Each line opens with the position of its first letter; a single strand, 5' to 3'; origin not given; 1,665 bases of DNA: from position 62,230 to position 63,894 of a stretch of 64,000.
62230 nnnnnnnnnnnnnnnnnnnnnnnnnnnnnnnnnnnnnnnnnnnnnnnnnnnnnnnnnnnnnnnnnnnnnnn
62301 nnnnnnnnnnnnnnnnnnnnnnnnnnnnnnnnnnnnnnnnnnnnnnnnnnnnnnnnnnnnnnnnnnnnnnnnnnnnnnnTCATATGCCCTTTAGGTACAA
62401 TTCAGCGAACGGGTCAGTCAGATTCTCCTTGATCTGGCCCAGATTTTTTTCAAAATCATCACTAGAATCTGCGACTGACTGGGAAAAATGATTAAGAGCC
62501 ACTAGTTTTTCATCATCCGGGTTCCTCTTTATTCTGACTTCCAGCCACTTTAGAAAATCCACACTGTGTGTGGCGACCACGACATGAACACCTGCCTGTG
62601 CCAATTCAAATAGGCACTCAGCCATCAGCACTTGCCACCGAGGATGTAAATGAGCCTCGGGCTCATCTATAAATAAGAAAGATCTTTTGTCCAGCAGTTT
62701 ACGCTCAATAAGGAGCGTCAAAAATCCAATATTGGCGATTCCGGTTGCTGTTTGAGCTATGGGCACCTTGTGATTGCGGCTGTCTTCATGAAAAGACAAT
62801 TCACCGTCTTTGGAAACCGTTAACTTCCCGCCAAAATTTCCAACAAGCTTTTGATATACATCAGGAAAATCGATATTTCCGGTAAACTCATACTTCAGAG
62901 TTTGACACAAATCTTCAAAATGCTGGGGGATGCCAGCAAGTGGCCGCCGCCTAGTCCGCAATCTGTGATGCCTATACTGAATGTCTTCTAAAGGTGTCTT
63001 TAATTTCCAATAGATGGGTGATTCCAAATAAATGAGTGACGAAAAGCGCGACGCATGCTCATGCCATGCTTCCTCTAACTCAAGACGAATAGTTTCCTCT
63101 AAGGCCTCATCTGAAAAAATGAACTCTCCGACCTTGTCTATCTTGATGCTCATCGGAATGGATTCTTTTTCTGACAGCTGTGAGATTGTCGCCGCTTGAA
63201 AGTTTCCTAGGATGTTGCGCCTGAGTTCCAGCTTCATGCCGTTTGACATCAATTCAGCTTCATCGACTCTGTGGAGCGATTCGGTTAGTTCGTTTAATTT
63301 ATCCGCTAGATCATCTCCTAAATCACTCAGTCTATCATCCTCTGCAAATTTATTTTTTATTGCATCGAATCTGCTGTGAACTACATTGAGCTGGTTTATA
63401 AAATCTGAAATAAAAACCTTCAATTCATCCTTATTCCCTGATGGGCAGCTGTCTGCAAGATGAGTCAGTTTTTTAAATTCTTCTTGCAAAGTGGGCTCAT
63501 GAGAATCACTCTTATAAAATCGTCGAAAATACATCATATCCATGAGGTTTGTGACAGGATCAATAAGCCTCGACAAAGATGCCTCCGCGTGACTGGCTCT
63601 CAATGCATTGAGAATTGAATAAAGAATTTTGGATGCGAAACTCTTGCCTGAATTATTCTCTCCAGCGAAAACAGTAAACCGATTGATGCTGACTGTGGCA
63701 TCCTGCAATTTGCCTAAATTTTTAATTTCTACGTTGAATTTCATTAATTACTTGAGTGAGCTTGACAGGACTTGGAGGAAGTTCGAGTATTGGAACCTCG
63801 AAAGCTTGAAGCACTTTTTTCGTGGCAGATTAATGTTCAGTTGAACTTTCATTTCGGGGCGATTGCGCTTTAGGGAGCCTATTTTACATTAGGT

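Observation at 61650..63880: Compact AT-richer islet encoding a coupled ABC-type ATPase plus small-protein operon: candidate undescribed defence-like system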

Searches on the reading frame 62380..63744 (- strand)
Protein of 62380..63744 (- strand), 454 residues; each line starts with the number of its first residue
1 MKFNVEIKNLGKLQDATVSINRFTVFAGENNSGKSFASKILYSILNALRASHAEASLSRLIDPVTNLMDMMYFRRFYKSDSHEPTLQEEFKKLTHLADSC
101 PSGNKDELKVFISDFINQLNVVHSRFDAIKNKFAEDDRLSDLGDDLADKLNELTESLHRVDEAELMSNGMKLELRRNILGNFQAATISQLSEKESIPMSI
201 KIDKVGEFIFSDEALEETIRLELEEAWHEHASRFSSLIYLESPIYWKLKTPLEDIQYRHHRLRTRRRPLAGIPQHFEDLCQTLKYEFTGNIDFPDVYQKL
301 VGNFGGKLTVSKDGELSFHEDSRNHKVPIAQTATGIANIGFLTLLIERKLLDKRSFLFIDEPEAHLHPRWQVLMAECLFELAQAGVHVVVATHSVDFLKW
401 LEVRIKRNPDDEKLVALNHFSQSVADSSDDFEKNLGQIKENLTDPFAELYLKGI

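Call 3: search_protein_families(library=pfam, proteins=[window:62380-63744:-], max_evalue=1)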
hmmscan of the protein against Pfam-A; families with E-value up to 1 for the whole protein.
window:62380-63744:- (454 aa): 6 families
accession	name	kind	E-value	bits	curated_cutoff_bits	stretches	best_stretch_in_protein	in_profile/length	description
PF13175.12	AAA_15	-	4.6e-23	82.9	32.1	1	3-396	4-372/374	AAA ATPase domain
PF13304.12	AAA_21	-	1.2e-16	62.1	27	2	298-395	220-300/304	AAA domain, putative AbiEii toxin, Type IV TA system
PF13401.12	AAA_22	-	0.036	14.8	27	1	22-175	6-105/130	AAA domain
PF09138.17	Urm1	-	0.078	13.8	21.8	1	318-398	13-90/96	Urm1 (Ubiquitin related modifier)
PF02463.25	SMC_N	-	0.23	11.3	40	0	20-381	23-186/220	RecF/RecN/SMC N terminal domain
PF04513.17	Baculo_PEP_C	-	0.24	11.9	38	0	116-158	44-84/140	Baculovirus polyhedron envelope protein, PEP, C terminus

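Call 4: search_protein_families(library=padloc, proteins=[window:62380-63744:-], max_evalue=1)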
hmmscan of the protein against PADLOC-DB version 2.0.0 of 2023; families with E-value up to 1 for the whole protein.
window:62380-63744:- (454 aa): 127 families (the best 25 are shown)
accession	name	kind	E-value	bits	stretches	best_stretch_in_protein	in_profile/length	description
PDLC04214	HEC-02A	-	4e-28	96.7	2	275-431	157-316/338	-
PDLC02979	AriA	-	4.3e-26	90.6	1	4-396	5-371/373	-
PDLC04213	HEC-02A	-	4.7e-26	90.1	2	293-450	173-326/337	-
PDLC04033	PD-T4-4_A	-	1.2e-25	88.6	2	293-408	266-380/460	-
PDLC03878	NsnB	-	2.4e-25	88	2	290-429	168-311/345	-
PDLC04032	PD-T4-4_A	-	1.7e-22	78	2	284-404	276-397/474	-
PDLC04664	PDC-M47A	-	2.4e-22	77.5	2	292-415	261-383/461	-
PDLC04146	HEC-02B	-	2.6e-20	70.7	2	298-426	184-309/344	-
PDLC02980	AriA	-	2.2e-18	65.3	2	265-395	220-300/304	-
PDLC02358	Old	-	1.7e-15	54.9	2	352-426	283-360/578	Old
PDLC00265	PtuA1|PtuA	-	9e-14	49.4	1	16-394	25-368/479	AAA ATPase domain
PDLC00070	GajA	-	3.3e-13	47.1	2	326-395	257-334/596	AAA ATPase domain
PDLC00082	GajA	-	5.5e-13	46.2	2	335-428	350-453/694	AAA ATPase domain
PDLC02336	AbiLi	-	3e-12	44.8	2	315-427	212-322/340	AbiLi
PDLC02915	ATPase-Toprim_I-B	-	4.2e-12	43.7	2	353-401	255-302/623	-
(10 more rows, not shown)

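Call 5: search_protein_families(library=ncbifam, proteins=[window:62380-63744:-], max_evalue=1)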
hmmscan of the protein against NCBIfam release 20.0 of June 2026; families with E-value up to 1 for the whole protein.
window:62380-63744:- (454 aa): 33 families (the best 25 are shown)
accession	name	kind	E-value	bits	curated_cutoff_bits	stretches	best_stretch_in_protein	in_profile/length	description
NF038234.1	retron_eff_Eco8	equivalog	7.8e-09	34.7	250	2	348-418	269-342/679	retron Eco8 family effector endonuclease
TIGR01166.1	cbiO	subfamily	1.4e-05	24.7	211.8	1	354-397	146-189/190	cobalt ABC transporter, ATP-binding protein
NF047739.1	antiphage_MADS3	equivalog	2.7e-05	23.5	420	2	4-53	4-53/427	methylation-associated defense system AAA family ATPase MAD3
NF041760.1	PtuA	equivalog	3.5e-05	22.9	500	1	357-397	380-419/524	retron Ec78 anti-phage system effector ATPase PtuA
NF040873.1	AztA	equivalog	0.00012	21.7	220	1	345-396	129-180/191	zinc ABC transporter ATP-binding protein AztA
TIGR02857.1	CydD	equivalog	0.00066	18.7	435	1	347-402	470-524/529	thiol reductant ABC exporter subunit CydD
TIGR02673.1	FtsE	equivalog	0.00073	19.3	264.85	1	346-403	148-205/214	cell division ATP-binding protein FtsE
TIGR04435.1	restrict_AAA_1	hypoth_equivalog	0.0008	18.2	300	1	352-374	417-439/568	restriction system-associated AAA family ATPase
NF008338.0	PRK11124.1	equivalog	0.00091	18.8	369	1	346-401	152-207/242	arginine ABC transporter ATP-binding protein ArtP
NF010170.0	PRK13651.1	equivalog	0.0016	17.4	432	1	355-400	185-231/308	cobalt transporter ATP-binding subunit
NF010159.0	PRK13638.1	equivalog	0.0025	17.2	489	1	350-398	151-199/271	energy-coupling factor ABC transporter ATP-binding protein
TIGR03608.1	L_ocin_972_ABC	subfamily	0.0031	17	254.85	1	346-398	145-197/206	putative bacteriocin export ABC transporter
NF002981.0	PRK03695.1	equivalog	0.0048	16.3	281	1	344-395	146-197/253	vitamin B12 ABC transporter ATP-binding protein BtuD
NF007027.0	PRK09493.1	equivalog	0.0048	16.3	379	1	346-404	147-205/240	glutamine ABC transporter ATP-binding protein GlnQ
NF010068.0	PRK13548.1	equivalog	0.0058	15.8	261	1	352-395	160-203/261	heme ABC transporter ATP-binding protein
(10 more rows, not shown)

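Call 12: find_homologous_proteins(query=window:62380-63744:-, max_evalue=1e-10)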
Query window:62380-63744:- (454 aa): 427 proteins with E <= 1e-10 among 8000 candidates; the best 120 are listed.
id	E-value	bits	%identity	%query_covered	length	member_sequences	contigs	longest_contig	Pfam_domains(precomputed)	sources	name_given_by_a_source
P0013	0.0e+0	1016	100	100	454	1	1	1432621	PF13175.13,PF13304.13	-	-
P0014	2.4e-231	786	77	100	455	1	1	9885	PF13175.13,PF13304.13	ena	-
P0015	4.1e-129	450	49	100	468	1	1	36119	PF13175.13,PF13304.13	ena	-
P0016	8.3e-123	429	48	100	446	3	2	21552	PF13175.13,PF13304.13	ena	-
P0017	9.3e-122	425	47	100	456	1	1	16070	PF13175.13,PF13304.13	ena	-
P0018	1.5e-121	425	46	100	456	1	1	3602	PF13175.13,PF13304.13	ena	-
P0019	5.0e-120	420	47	100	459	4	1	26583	PF13175.13,PF13304.13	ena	-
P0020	1.7e-118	415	46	100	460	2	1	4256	PF13175.13,PF13304.13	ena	-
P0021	5.8e-118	413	45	100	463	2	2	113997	PF13175.13,PF13304.13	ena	-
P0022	2.0e-117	411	46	100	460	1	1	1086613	PF13175.13,PF13304.13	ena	-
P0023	2.0e-117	411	46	100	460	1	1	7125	PF13175.13,PF13304.13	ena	-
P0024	2.9e-117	410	47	100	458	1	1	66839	PF13175.13,PF13304.13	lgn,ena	-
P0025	3.0e-117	410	46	100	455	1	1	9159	PF13175.13,PF13304.13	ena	-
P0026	6.1e-117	409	45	100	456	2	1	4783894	PF13175.13,PF13304.13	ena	-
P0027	2.6e-116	407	45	100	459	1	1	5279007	PF13175.13,PF13304.13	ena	-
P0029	1.1e-115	405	45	100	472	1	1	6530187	PF13175.13,PF13304.13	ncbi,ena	-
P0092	1.1e-107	379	44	100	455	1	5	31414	PF13175.13,PF13304.13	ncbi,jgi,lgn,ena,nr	ncbi:MAG: AAA family ATPase [Nitrospira sp.]|nr:AAA family ATPase [Nitrospira sp.]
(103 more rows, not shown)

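Call 16: find_encoding_contigs(protein=P0015, flank=5000, max_places=2)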
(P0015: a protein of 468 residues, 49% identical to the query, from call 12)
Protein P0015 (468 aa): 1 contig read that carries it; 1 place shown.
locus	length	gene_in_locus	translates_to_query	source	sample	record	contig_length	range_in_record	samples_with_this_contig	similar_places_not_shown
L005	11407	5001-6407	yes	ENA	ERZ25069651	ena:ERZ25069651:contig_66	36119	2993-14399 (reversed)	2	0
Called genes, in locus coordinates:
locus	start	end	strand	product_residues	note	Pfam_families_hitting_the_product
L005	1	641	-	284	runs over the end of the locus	-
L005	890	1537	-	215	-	PF00107:ADH_zinc_N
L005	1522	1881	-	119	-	-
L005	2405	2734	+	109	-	-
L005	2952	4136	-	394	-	PF16175:DUF4875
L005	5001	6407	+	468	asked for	PF13304:AAA_21, PF13175:AAA_15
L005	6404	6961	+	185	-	-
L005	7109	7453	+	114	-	PF11969:DcpS_C, PF01230:HIT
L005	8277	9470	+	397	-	PF01321:Creatinase_N, PF00557:Peptidase_M24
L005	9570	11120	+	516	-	PF06253:MTTB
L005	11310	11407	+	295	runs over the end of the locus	PF05853:BKACE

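Call 17: find_encoding_contigs(protein=P0029, flank=5000, max_places=2)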
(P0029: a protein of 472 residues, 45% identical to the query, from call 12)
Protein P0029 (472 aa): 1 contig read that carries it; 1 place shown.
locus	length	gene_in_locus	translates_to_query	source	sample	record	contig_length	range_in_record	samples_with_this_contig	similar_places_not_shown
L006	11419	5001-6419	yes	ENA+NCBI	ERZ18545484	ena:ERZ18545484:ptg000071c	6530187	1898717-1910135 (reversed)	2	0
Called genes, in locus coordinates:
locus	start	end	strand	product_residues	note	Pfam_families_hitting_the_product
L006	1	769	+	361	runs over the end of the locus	PF01658:Inos-1-P_synth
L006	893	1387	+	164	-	PF01230:HIT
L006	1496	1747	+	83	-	-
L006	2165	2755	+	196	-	PF01965:DJ-1_PfpI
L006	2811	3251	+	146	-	PF00190:Cupin_1 (weak), PF01050:MannoseP_isomer, PF05899:Cupin_3 (weak), PF02311:AraC_binding (weak), PF07883:Cupin_2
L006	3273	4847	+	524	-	PF02638:GHL10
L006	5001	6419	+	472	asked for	PF13175:AAA_15, PF13304:AAA_21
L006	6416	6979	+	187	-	-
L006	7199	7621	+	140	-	-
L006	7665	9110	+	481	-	-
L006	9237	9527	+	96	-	PF03683:UPF0175, PF24001:DUF7317 (weak)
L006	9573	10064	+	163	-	PF11848:DUF3368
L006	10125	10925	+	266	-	PF05721:PhyH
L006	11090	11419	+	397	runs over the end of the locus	PF13458:Peripla_BP_6, PF01094:ANF_receptor (weak)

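Call 18: find_encoding_contigs(protein=P0092, flank=5000, max_places=2)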
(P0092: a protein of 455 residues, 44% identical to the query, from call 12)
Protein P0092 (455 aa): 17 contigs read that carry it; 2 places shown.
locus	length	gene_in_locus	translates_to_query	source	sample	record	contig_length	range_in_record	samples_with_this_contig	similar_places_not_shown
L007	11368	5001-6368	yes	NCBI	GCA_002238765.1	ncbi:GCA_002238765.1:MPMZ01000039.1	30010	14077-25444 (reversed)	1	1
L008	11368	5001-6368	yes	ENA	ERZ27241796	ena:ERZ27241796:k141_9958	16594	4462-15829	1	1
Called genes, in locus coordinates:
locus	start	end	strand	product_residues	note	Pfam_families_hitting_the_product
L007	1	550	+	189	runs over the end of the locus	-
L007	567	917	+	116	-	PF04993:TfoX_N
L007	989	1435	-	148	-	-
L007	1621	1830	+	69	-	-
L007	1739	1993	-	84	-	-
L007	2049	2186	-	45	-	-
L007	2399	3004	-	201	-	PF00300:His_Phos_1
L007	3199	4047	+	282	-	-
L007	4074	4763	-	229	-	-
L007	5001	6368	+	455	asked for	PF13175:AAA_15, PF13304:AAA_21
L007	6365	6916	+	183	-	-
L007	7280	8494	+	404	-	PF00202:Aminotran_3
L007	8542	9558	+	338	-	PF02729:OTCace_N, PF00185:OTCace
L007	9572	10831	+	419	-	PF00764:Arginosuc_synth, PF20979:Arginosuc_syn_C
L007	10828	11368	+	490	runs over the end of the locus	PF00206:Lyase_1, PF14698:ASL_C2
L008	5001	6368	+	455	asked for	PF13175:AAA_15, PF13304:AAA_21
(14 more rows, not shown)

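Call 38: find_encoding_contigs(protein=window:62380-63744:-, flank=10000, max_places=3)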
Protein window:62380-63744:- (454 aa): no gene with exactly this product is on record in the collection.

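Call 39: find_encoding_contigs(protein=P0014, flank=10000, max_places=3)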
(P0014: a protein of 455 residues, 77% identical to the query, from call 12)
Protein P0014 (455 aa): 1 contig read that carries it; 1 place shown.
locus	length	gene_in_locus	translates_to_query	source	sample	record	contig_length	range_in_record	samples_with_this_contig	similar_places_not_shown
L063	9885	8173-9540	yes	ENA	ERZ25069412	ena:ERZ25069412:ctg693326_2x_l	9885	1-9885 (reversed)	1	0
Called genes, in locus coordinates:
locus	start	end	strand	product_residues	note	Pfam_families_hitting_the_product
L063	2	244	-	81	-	?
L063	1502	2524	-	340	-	PF04069:OpuAC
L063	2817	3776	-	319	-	PF00528:BPD_transp_1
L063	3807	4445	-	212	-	PF00005:ABC_tran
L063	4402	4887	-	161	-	PF00005:ABC_tran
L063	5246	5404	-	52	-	-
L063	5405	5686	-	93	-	-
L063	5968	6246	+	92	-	PF05015:HigB-like_toxin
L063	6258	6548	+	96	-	PF01381:HTH_3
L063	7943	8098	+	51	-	-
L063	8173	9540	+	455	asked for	PF13175:AAA_15 (weak), PF13304:AAA_21, PF13175:AAA_15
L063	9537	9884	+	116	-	?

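Call 49: search_solved_structures(query=A5, max_evalue=0.001)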
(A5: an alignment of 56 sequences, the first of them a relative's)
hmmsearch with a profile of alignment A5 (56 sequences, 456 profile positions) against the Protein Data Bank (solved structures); distinct sequences matched with E-value up to 0.001: 3.
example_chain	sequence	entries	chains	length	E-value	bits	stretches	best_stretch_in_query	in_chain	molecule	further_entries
9n69_A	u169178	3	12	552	2.8e-05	26.5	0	358-404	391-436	AAA family ATPase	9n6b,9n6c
6k9e_A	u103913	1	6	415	0.00012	24.4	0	25-198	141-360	Primase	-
6k9c_A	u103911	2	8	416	0.00012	24.4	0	25-198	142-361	Primase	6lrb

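Call 60: predict_structure(alignment_id=A5)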
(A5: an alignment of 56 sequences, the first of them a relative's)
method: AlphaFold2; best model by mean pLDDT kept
length: 454 residues; sequences in the alignment: 56
mean_pLDDT: 82.8   pTM: 0.84
mean pLDDT of the five models: 82.8, 82.2, 80.6, 80.5, 79.2
residues with pLDDT >= 90: 157; 70-90: 235; 50-70: 43; < 50: 19
segments of 3 or more residues with pLDDT < 50: 256-270
pLDDT, mean of each block of 10 residues (from residue 1): 92 89 92 89 93 89 87 61 73 87 82 92 87 78 90 90 89 90 85 89 95 79 88 88 75 54 40 70 77 93 83 76 65 70 90 94 84 94 96 91 94 92 57 84 79 71
secondary structure, 60 per line:
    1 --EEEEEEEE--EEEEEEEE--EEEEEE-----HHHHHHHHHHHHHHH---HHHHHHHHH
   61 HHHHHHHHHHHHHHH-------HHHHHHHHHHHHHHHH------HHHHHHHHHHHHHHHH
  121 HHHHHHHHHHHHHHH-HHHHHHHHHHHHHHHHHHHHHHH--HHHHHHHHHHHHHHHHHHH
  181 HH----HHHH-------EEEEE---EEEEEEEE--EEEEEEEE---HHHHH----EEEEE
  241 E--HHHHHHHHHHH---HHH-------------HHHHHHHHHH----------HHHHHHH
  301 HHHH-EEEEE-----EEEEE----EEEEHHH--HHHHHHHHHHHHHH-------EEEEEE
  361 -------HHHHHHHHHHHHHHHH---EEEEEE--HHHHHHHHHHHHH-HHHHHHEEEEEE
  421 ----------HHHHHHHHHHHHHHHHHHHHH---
elements in order: E3-10 E13-20 E23-28 H34-48 H52-75 H83-98 H105-135 H137-159 H162-182 H187-190 E198-202 E206-213 E216-223 H227-231 E236-241 H244-254 H274-283 H294-304 E306-310 E316-320 E325-328 H334-347 E355-360 H368-383 E387-392 H395-407 H409-414 E415-420 H431-451

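Call 64: fold_search(model_id=the predicted structure, library=pdb)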
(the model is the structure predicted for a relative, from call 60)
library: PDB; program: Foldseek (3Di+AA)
matches with E <= 10: 1290; with E <= 0.001: 104
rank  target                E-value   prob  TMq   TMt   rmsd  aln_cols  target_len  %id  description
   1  8sux_F                1.3e-06  1.00  0.32  0.38  15.3       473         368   11  Structure of E. coli PtuA hexamer (released 2024-01-10)
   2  8sux_C                2.7e-06  1.00  0.35  0.41  14.0       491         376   11  Structure of E. coli PtuA hexamer (released 2024-01-10)
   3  8eea_B                3.9e-06  1.00  0.34  0.40  14.5       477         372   11  Structure of E.coli Septu (PtuAB) complex (released 2023-12-27)
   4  8eea_C                4.1e-06  1.00  0.33  0.34  13.8       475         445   11  Structure of E.coli Septu (PtuAB) complex (released 2023-12-27)
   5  9vhe_C                5.0e-06  1.00  0.36  0.46  11.4       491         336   10  cryoEM structure of retron-Eco7 complex (released 2025-12-31)
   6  9vhe_D                6.0e-06  1.00  0.35  0.36  12.2       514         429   11  cryoEM structure of retron-Eco7 complex (released 2025-12-31)
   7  8eea_A                6.3e-06  1.00  0.34  0.40  15.0       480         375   11  Structure of E.coli Septu (PtuAB) complex (released 2023-12-27)
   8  8ee4_E                6.3e-06  1.00  0.34  0.38  13.5       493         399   10  Structure of PtuA (released 2024-01-03)
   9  8ee4_D                6.6e-06  1.00  0.32  0.36  16.1       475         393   12  Structure of PtuA (released 2024-01-03)
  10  9n69_D                8.0e-06  1.00  0.34  0.36  13.4       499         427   12  Structure of the retron IA complex with HNH nuclease in the "down" orientation (released 2025-04-23)
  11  8ee4_F                1.0e-05  1.00  0.35  0.39  14.8       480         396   12  Structure of PtuA (released 2024-01-03)
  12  8sux_D                1.1e-05  1.00  0.24  0.29  12.9       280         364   15  Structure of E. coli PtuA hexamer (released 2024-01-10)
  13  5xns_A                1.1e-05  1.00  0.28  0.32  16.4       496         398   11  Crystal structure of the Smc head domain with an extended coiled coil bound to the C-terminal domain of ScpA derived f (released 2017-08-02)
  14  9kk2_E                1.4e-05  1.00  0.34  0.31  14.8       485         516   12  Cryo-EM structure of the Retron-Eco7 complex (state 5) (released 2025-11-12)
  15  9n69_C                1.5e-05  1.00  0.34  0.34  22.1       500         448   12  Structure of the retron IA complex with HNH nuclease in the "down" orientation (released 2025-04-23)
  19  8ee4_C                1.9e-05  1.00  0.36  0.40  11.3       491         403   10  Structure of PtuA (released 2024-01-03)
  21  8eea_D                3.5e-05  1.00  0.36  0.36  13.1       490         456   11  Structure of E.coli Septu (PtuAB) complex (released 2023-12-27)
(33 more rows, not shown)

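Call 96: search_protein_families(library=phrogs, proteins=[window:62380-63744:-], max_evalue=0.01)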
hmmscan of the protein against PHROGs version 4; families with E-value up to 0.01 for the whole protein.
window:62380-63744:- (454 aa): 10 families
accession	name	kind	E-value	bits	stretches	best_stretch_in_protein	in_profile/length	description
phrog_14430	-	unknown function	3.8e-71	241.6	1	1-451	1-441/444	-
phrog_4747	-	unknown function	4.7e-14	53.3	2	351-399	331-380/610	-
phrog_3940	-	unknown function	1.3e-10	41.7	1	352-405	252-306/537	-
phrog_21420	-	unknown function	1.6e-10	41.2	1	322-415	496-589/654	-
phrog_8323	-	unknown function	6.2e-10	39.2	1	5-425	54-385/623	-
phrog_13167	-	unknown function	1.8e-09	38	1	352-405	336-389/477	-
phrog_9802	-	unknown function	6.2e-09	36.4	1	5-396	8-326/438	-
phrog_7507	-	unknown function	6.6e-08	33.3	0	260-394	323-446/483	-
phrog_8066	-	unknown function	3.4e-06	27.2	1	340-399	372-430/522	-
phrog_293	-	moron, auxiliary metabolic gene and host takeover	0.0024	16.9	1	348-399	281-333/1058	ABC transporter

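Call 97: search_dna_similar(query=window:62380-63744:-, collection=phages, mode=protein, max_evalue=0.00001, max_rows=15)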
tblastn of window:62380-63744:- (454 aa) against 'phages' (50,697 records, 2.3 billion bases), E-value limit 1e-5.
Records with a match: 4; places in all: 4; records where one place covers at least 80% of the query: 3.
Best place of each record, by identity: <60% 4.
By first word of the organism name: Vibrio 3; Bacteriophage 1.
By host as written in the record: Vibrio cyclitrophicus 2; Vibrio cyclitrophicus 10N.222.45.E8 1; - 1.
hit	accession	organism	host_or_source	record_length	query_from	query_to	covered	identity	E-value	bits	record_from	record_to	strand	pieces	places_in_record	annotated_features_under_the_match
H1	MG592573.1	Vibrio phage 1.202.O._10N.222.45.E8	Vibrio cyclitrophicus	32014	1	398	88%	22.8%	2e-8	63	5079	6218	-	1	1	AAA domain protein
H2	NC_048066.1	Vibrio phage 1.202.O._10N.222.45.E8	Vibrio cyclitrophicus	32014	1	398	88%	22.8%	2e-8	63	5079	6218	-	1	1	AAA family ATPase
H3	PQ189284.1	Vibrio phage 10N.222.45.E8_PE001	Vibrio cyclitrophicus 10N.222.45.E8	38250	1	398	88%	22.8%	2e-8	63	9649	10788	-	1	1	hypothetical protein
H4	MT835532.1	Bacteriophage sp.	human fecal samples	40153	306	407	22%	32.7%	1e-8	64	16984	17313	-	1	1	record has no annotation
